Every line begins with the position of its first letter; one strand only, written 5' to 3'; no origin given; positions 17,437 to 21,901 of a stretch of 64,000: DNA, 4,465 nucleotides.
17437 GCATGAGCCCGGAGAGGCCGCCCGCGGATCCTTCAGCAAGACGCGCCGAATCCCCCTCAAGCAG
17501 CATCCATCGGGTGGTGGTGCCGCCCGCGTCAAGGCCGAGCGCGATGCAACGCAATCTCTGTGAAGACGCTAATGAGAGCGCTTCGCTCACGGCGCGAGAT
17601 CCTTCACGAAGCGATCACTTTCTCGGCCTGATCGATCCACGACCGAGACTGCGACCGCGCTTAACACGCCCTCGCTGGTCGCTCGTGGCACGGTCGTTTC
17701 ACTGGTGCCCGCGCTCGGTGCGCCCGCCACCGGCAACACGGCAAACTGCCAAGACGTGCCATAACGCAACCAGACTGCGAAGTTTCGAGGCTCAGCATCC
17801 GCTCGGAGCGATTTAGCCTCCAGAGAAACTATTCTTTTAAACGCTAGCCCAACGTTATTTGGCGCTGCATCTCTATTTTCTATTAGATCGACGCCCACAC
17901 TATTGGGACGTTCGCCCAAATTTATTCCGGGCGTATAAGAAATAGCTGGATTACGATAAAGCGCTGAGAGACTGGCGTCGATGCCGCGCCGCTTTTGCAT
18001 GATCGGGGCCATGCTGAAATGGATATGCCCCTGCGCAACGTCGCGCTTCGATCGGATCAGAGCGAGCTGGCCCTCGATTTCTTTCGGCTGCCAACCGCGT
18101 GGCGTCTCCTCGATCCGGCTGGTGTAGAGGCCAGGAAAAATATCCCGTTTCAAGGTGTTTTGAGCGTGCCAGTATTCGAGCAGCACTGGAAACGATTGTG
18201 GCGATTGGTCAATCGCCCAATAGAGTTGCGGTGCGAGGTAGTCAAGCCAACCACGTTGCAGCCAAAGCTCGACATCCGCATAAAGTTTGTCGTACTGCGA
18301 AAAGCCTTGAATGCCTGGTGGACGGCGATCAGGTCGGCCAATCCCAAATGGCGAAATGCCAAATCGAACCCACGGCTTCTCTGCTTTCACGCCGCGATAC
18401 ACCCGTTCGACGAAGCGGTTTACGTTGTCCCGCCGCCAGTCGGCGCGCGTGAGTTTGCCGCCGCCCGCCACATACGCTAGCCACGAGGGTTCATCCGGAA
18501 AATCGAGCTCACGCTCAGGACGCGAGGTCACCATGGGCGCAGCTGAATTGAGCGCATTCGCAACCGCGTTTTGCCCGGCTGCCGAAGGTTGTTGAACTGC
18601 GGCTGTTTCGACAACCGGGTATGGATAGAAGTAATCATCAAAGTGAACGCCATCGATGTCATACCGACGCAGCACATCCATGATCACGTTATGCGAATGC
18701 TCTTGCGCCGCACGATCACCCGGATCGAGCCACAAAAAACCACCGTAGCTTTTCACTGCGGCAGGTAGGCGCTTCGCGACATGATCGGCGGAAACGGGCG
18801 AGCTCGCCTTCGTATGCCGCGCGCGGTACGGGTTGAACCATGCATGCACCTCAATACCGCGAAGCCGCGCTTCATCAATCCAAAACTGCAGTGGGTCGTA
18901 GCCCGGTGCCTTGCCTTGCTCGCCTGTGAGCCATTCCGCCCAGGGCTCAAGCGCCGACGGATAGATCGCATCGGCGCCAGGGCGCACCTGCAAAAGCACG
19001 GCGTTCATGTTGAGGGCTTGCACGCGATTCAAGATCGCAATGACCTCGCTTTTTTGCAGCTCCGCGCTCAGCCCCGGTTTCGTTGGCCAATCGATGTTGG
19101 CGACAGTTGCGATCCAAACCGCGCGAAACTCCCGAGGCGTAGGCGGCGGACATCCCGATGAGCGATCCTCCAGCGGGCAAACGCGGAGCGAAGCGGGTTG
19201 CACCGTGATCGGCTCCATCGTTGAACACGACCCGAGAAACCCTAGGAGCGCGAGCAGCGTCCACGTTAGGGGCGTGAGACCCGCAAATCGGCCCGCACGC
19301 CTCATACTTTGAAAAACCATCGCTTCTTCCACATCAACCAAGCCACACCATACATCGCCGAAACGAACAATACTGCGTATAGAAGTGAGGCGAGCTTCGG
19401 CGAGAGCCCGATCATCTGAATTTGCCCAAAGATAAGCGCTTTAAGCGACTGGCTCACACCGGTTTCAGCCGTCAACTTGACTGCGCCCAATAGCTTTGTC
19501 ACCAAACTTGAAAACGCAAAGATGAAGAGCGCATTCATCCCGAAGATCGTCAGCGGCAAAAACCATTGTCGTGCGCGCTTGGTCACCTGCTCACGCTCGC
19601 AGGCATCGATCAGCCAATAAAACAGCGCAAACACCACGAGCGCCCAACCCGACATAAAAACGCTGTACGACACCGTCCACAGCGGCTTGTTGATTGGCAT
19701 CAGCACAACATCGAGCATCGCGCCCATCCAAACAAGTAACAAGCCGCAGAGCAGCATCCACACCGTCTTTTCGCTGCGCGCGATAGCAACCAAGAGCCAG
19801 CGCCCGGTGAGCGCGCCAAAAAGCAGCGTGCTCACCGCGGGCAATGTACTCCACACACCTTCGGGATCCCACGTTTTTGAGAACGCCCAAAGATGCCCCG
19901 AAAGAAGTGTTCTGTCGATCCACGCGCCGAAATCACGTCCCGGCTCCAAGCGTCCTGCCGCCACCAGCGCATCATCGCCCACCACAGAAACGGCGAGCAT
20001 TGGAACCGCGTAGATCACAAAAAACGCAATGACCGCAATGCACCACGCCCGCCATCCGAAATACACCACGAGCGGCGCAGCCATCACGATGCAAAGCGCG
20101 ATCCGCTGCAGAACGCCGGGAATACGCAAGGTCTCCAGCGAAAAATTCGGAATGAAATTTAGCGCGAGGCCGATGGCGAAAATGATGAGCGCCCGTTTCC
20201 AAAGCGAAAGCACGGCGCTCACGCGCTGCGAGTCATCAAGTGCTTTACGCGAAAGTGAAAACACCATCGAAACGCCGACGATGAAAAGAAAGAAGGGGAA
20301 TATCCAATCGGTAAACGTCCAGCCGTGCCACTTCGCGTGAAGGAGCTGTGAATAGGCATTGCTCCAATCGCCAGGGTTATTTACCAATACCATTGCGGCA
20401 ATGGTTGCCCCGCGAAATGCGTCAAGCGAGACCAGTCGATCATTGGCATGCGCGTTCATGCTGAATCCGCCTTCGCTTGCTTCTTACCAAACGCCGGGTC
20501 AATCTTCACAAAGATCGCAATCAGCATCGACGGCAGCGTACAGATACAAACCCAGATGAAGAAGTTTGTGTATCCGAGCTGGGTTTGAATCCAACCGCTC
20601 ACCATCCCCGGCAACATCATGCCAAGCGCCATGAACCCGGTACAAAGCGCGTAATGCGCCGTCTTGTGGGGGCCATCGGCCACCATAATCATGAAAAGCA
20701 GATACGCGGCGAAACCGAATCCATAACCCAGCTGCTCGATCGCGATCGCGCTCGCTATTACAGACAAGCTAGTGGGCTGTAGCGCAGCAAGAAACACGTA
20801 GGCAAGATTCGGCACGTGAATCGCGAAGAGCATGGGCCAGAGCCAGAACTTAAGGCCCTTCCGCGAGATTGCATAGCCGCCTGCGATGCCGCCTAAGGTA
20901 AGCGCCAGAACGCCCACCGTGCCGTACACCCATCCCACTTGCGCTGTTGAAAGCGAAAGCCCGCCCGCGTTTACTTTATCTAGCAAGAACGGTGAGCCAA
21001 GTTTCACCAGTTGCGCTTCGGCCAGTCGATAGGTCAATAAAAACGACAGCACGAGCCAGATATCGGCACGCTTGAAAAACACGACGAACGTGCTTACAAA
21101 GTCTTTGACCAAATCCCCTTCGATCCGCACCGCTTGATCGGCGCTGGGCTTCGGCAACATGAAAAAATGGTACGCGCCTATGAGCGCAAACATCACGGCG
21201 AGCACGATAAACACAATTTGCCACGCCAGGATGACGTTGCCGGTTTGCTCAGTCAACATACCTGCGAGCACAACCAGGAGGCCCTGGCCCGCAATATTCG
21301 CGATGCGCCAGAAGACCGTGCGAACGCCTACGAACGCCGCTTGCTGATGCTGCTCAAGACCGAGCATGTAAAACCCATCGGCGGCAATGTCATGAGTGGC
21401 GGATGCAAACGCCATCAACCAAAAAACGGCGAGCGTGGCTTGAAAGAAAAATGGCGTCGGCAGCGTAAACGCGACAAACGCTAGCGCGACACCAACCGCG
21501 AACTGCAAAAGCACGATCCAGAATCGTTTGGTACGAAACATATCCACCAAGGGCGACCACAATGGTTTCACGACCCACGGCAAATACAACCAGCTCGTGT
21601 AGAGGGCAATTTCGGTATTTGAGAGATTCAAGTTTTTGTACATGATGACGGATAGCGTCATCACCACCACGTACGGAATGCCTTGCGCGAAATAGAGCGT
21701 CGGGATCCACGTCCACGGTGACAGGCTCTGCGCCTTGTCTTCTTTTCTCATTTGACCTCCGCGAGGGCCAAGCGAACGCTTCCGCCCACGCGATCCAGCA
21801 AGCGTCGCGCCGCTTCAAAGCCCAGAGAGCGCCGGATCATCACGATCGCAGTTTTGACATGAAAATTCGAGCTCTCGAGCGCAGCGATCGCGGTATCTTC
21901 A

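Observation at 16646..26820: Nine-gene overlapping operon that looks like a self-contained pathway for scavenging peptidoglycan glycan, built from non-canonical parts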

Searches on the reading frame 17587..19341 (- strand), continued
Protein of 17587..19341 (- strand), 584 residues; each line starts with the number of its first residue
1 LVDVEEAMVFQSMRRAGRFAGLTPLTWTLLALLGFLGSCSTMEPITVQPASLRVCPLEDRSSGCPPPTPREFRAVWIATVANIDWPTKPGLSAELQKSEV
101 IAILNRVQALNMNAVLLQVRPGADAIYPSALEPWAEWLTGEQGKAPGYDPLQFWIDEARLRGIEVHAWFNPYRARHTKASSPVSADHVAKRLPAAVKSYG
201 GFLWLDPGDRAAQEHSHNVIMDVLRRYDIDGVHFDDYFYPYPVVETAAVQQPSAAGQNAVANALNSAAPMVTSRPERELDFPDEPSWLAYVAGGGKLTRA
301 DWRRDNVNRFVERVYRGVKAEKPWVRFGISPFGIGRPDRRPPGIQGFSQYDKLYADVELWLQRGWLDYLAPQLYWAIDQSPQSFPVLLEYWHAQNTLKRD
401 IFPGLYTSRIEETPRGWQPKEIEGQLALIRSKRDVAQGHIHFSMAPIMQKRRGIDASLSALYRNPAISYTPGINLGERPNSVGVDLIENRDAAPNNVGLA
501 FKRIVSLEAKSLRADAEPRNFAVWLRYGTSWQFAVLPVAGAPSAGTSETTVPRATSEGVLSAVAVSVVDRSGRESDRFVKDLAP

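Call 70: search_protein_families(library=pfam, proteins=[L005:13375-15036:-, L011:12368-13237:+, L006:3809-5041:-, L010:675-2282:-, L008:2860-4155:-, L006:18894-20696:+, L037:3254-4318:-, L011:15144-16229:-], max_evalue=0.00001)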
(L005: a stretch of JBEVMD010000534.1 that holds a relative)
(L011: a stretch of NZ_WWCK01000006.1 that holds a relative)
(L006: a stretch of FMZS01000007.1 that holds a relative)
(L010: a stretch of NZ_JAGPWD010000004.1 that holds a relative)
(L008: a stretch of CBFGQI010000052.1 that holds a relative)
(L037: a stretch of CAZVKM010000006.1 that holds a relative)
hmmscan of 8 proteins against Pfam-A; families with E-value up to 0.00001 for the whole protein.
L005:13375-15036:- (553 aa): 2 families
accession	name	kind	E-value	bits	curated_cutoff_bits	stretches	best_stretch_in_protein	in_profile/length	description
PF02113.21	Peptidase_S13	-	1.9e-78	264.6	22.8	2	37-300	5-265/444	D-Ala-D-Ala carboxypeptidase 3 (S13) family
PF13354.11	Beta-lactamase2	-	8.8e-08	32.2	22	0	359-528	65-213/214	Beta-lactamase enzyme family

L011:12368-13237:+ (289 aa): 2 families
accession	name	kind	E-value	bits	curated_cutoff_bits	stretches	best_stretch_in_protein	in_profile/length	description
PF01510.30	Amidase_2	-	1.7e-26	93.6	26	1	52-184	3-131/131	N-acetylmuramoyl-L-alanine amidase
PF01471.23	PG_binding_1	-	6.1e-09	36.4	23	1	217-271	3-57/57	Putative peptidoglycan binding domain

L006:3809-5041:- (410 aa): 3 families
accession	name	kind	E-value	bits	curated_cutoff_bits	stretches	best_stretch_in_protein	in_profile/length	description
PF01266.30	DAO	-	1.3e-58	199.6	27.9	1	4-394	2-353/353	FAD dependent oxidoreductase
PF13450.12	NAD_binding_8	-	5.3e-07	30.3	21.9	1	6-46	1-42/68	NAD(P)-binding Rossmann-like domain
PF07992.20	Pyr_redox_2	-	9.9e-07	28.9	26.1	0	2-37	143-178/291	Pyridine nucleotide-disulphide oxidoreductase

L010:675-2282:- (535 aa): 2 families
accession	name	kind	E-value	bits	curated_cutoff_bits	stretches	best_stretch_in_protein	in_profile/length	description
PF01039.27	Carboxyl_trans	-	1.4e-157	525.7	22.3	1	48-527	2-485/493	Carboxyl transferase domain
PF03255.19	ACCA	-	2e-11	44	23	1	90-205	93-213/310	Acetyl co-enzyme A carboxylase carboxyltransferase-like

L008:2860-4155:- (431 aa): 1 family
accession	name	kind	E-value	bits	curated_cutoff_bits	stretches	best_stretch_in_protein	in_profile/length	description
PF00144.29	Beta-lactamase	-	2.9e-50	171.8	27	1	37-402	11-317/329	Beta-lactamase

L006:18894-20696:+ (600 aa): 1 family
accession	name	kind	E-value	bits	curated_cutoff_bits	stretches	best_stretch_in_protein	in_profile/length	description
PF00496.27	SBP_bac_5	-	2.2e-65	221.6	32.4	1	75-508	3-365/368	Bacterial extracellular solute-binding proteins, family 5 Middle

L037:3254-4318:- (354 aa): 1 family
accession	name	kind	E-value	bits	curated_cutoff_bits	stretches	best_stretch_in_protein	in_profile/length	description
PF00933.27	Glyco_hydro_3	-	7.8e-33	114.7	27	1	41-317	30-312/316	Glycosyl hydrolase family 3 N terminal domain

L011:15144-16229:- (361 aa): 1 family
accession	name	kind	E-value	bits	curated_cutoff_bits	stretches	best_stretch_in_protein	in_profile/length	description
PF00248.27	Aldo_ket_red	-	1.2e-76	258.1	24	1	53-342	3-289/291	Aldo/keto reductase family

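Call 76: list_cluster_members(proteins=[P0121, P0132, P0163, P0130, P0144])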
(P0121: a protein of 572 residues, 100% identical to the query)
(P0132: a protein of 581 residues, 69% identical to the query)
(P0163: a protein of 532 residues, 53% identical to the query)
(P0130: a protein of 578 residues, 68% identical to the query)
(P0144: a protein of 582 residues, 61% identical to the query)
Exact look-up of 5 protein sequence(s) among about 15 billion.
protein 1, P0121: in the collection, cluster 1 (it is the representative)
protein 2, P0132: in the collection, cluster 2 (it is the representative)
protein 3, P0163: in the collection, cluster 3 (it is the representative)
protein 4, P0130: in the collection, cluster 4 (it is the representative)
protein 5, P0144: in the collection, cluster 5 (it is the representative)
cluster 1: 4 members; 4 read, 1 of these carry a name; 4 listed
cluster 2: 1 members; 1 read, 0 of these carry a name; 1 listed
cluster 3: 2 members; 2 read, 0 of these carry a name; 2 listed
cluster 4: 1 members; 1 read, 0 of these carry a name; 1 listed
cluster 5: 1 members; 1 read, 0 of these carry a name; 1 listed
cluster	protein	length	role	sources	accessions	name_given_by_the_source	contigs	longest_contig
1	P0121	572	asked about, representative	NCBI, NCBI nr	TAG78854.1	MAG: hypothetical protein EAZ21_11860 [Betaproteobacteria bacterium]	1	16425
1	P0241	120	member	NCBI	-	-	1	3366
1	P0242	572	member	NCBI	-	-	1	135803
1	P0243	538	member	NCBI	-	-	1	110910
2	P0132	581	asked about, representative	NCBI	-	-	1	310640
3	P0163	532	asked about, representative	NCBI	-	-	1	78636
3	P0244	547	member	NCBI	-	-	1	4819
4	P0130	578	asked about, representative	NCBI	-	-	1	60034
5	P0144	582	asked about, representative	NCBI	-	-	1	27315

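Call 79: predict_structure(alignment_id=A1)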
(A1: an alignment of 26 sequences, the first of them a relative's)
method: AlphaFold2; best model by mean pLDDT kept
length: 572 residues; sequences in the alignment: 26
mean_pLDDT: 78.0   pTM: 0.80
mean pLDDT of the five models: 78.0, 76.4, 75.2, 72.8, 72.7
residues with pLDDT >= 90: 186; 70-90: 231; 50-70: 87; < 50: 68
segments of 3 or more residues with pLDDT < 50: 1-13, 22-36, 68-72, 235-250, 252-263, 462-464
pLDDT, mean of each block of 10 residues (from residue 1): 36 50 45 53 89 93 72 62 88 94 80 63 67 81 93 89 76 82 83 87 90 93 76 47 43 42 57 89 89 90 94 88 65 55 80 90 77 86 88 87 89 92 87 86 93 79 54 80 89 65 82 95 87 88 93 90 90 62
secondary structure, 60 per line:
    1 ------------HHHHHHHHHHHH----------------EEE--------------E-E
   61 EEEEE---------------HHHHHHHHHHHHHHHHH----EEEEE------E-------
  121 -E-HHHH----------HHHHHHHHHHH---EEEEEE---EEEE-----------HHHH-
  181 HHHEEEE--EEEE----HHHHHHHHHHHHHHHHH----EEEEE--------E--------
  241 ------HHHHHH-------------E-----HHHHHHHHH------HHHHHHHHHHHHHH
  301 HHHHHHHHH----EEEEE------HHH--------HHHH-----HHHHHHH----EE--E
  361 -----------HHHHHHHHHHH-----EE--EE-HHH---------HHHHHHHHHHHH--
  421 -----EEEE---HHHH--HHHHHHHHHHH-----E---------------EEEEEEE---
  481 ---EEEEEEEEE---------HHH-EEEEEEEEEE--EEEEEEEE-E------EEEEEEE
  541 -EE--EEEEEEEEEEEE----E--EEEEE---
elements in order: H13-24 E41-43 E60-65 H81-97 E102-106 H124-127 H138-148 E152-157 E161-164 H176-179 E184-187 E190-193 H198-214 E219-223 H247-252 H272-280 H287-309 E314-318 H336-339 H345-351 H372-382 H407-418 E426-429 H433-436 H439-449 E471-477 E484-492 E506-515 E518-525 E534-540 E546-557 E565-569

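Call 82: fold_search(model_id=the predicted structure, library=pdb)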
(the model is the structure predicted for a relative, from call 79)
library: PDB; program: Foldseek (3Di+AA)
matches with E <= 10: 1655; with E <= 0.001: 533
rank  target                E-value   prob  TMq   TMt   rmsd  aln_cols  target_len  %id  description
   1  5oq2_B                1.2e-32  1.00  0.57  0.88   2.9       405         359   34  Se-SAD structure of the functional region of Cwp19 from Clostridium difficile (released 2017-11-01)
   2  5oq3                  3.0e-32  1.00  0.57  0.89   2.8       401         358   34  High resolution structure of the functional region of Cwp19 from Clostridium difficile (released 2017-11-01)
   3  5oq2_A                2.8e-31  1.00  0.57  0.88   2.8       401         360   34  Se-SAD structure of the functional region of Cwp19 from Clostridium difficile (released 2017-11-01)
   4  6s04_B                1.1e-13  1.00  0.41  0.46  20.3       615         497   14  Crystal structure of an inverting family GH156 exosialidase from uncultured bacterium pG7 in complex with N-glycolylne (released 2019-11-06)
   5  6s00_A                8.1e-13  1.00  0.41  0.46  19.9       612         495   12  Crystal structure of an inverting family GH156 exosialidase from uncultured bacterium pG7 in complex with N-acetylneur (released 2019-11-06)
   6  6rzd_A                8.1e-13  1.00  0.40  0.45  20.0       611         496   12  Crystal structure of an inverting family GH156 exosialidase from uncultured bacterium pG7 (released 2019-11-06)
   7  8k1a_A                4.7e-12  1.00  0.33  0.26  18.4       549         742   10  the wild-typed alpha-galactosidase 5 (released 2024-07-17)
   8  4fnr_A                1.2e-11  1.00  0.34  0.28  16.6       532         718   10  Crystal structure of GH36 alpha-galactosidase AgaA from Geobacillus stearothermophilus (released 2012-10-03)
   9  8k7v_B                6.6e-11  1.00  0.35  0.27  18.9       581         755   10  the alpha-galactosidase 5 with inhibitor ABP2 (released 2024-07-31)
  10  8k1a_C                6.6e-11  1.00  0.32  0.26  19.0       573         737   10  the wild-typed alpha-galactosidase 5 (released 2024-07-17)
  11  8iu9                  8.7e-11  1.00  0.36  0.37  17.6       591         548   10  Crystal structure of GH66 endodextranase from Flavobacterium johnsoniae in complex with glucose (released 2023-06-14)
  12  8iu8                  9.2e-11  1.00  0.34  0.35  17.8       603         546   10  Crystal structure of GH66 endodextranase from Flavobacterium johnsoniae (released 2023-06-14)
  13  4fnp_A                1.0e-10  1.00  0.35  0.29  16.9       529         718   10  Crystal structure of GH36 alpha-galactosidase AgaA A355E from Geobacillus stearothermophilus (released 2012-10-03)
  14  8iub_A                1.2e-10  1.00  0.35  0.36  17.4       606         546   10  Crystal structure of GH66 endodextranase from Flavobacterium johnsoniae in complex with isomaltotriose (released 2023-06-14)
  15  6phu                  1.5e-10  1.00  0.33  0.27  17.4       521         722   11  SpAga wild type apo structure (released 2019-10-02)
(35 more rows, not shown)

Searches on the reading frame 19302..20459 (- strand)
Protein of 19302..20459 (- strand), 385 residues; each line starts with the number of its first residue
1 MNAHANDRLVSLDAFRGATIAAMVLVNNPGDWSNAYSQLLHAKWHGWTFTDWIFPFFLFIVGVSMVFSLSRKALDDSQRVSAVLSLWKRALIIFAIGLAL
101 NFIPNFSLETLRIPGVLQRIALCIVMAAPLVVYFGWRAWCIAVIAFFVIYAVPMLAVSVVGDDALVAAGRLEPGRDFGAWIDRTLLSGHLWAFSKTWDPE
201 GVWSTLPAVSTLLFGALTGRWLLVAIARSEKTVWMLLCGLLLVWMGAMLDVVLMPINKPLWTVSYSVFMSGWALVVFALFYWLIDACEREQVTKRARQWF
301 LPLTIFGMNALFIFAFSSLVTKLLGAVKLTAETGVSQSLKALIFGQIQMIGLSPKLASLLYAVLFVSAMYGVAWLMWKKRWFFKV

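Call 3: search_protein_families(library=pfam, proteins=[window:19302-20459:-])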
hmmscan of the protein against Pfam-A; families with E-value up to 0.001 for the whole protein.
window:19302-20459:- (385 aa): 0 families

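Call 4: search_protein_families(library=ncbifam, proteins=[window:19302-20459:-])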
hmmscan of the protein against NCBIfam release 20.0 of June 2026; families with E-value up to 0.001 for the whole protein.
window:19302-20459:- (385 aa): 1 family
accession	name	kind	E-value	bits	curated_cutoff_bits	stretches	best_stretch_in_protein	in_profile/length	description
NF046061.1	NagX_SO_3504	equivalog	7.5e-43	147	480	1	8-323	3-322/369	transmembrane glucosamine N-acetyltransferase NagX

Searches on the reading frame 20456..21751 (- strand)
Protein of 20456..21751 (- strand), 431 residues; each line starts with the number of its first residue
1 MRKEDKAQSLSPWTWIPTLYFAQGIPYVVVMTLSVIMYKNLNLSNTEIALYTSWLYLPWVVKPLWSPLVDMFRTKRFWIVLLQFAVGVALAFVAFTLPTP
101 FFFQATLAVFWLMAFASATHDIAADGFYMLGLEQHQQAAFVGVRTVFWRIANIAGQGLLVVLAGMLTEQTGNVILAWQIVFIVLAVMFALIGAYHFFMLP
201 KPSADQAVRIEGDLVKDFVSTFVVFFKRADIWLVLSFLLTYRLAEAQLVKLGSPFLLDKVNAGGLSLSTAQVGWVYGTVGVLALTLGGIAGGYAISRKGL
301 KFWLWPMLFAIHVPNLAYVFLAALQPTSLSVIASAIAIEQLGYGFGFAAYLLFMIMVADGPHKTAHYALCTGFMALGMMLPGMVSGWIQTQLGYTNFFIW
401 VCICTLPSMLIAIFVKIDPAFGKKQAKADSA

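Call 3: search_protein_families(library=pfam, proteins=[window:20456-21751:-])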
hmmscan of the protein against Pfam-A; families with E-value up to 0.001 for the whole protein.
window:20456-21751:- (431 aa): 2 families
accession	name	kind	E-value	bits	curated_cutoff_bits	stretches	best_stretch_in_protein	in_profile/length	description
PF07690.21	MFS_1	-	5.8e-15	55.5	33.4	1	24-359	9-321/347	Major Facilitator Superfamily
PF03092.22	BT1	-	9.2e-08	31.7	22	1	23-200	1-176/432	BT1 family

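Call 4: search_protein_families(library=ncbifam, proteins=[window:20456-21751:-])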
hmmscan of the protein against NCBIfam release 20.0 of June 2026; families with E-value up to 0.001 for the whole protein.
window:20456-21751:- (431 aa): 4 families
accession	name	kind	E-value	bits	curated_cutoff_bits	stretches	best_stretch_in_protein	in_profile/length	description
TIGR00901.2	2A0125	subfamily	8.1e-51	173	350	1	19-413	12-415/417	AmpG family muropeptide MFS transporter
NF008867.0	PRK11902.1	equivalog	2.2e-31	109.2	656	1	19-413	21-401/419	muropeptide transporter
NF008238.0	PRK11010.1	equivalog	3.5e-29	102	756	1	19-417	20-404/492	muropeptide MFS transporter AmpG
TIGR02718.1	sider_RhtX_FptX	subfamily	8.7e-18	64.4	356.15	1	16-413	6-388/390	RhtX/FptX family siderophore transporter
